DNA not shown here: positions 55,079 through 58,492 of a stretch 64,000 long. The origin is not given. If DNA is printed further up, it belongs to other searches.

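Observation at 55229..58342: Paralog C is a three-way mosaic of the B, A and B/D types, direct evidence of recombination or gene conversion within the array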

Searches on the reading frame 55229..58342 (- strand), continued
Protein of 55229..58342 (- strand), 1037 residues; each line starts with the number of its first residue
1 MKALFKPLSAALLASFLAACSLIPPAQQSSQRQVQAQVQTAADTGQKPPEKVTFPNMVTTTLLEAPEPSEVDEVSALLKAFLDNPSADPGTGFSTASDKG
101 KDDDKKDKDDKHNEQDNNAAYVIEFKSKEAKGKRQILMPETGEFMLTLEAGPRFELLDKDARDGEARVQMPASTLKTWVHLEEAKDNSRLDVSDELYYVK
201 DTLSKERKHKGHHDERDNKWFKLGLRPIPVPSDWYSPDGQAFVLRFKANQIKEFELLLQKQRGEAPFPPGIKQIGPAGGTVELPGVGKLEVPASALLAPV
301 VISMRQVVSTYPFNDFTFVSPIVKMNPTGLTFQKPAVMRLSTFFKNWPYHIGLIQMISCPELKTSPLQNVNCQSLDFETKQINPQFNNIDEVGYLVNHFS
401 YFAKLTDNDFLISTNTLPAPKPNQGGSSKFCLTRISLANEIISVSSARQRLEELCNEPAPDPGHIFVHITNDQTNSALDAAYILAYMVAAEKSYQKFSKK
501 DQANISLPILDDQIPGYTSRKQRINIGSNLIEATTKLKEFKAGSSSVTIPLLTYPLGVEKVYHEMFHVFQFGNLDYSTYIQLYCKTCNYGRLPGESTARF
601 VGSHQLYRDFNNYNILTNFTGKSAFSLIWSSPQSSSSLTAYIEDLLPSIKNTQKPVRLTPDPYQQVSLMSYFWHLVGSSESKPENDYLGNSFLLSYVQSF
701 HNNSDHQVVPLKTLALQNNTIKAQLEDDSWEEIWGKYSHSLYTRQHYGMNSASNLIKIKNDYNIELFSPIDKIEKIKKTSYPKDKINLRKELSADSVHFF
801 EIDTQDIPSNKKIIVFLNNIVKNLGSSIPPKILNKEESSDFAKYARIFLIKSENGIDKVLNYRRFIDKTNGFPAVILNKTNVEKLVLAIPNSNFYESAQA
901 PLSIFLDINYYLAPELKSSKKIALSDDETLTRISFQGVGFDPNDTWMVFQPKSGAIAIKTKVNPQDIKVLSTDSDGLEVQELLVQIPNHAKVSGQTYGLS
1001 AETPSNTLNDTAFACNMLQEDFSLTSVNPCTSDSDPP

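Call 56: find_encoding_contigs(protein=P0090, flank=10000, max_places=5)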
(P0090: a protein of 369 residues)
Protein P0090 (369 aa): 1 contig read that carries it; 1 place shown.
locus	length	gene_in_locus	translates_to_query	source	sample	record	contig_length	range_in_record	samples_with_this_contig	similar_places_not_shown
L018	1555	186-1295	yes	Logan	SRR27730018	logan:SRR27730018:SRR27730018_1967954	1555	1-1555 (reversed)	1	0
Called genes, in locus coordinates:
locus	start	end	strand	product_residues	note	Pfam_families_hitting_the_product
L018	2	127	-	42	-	?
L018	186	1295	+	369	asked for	-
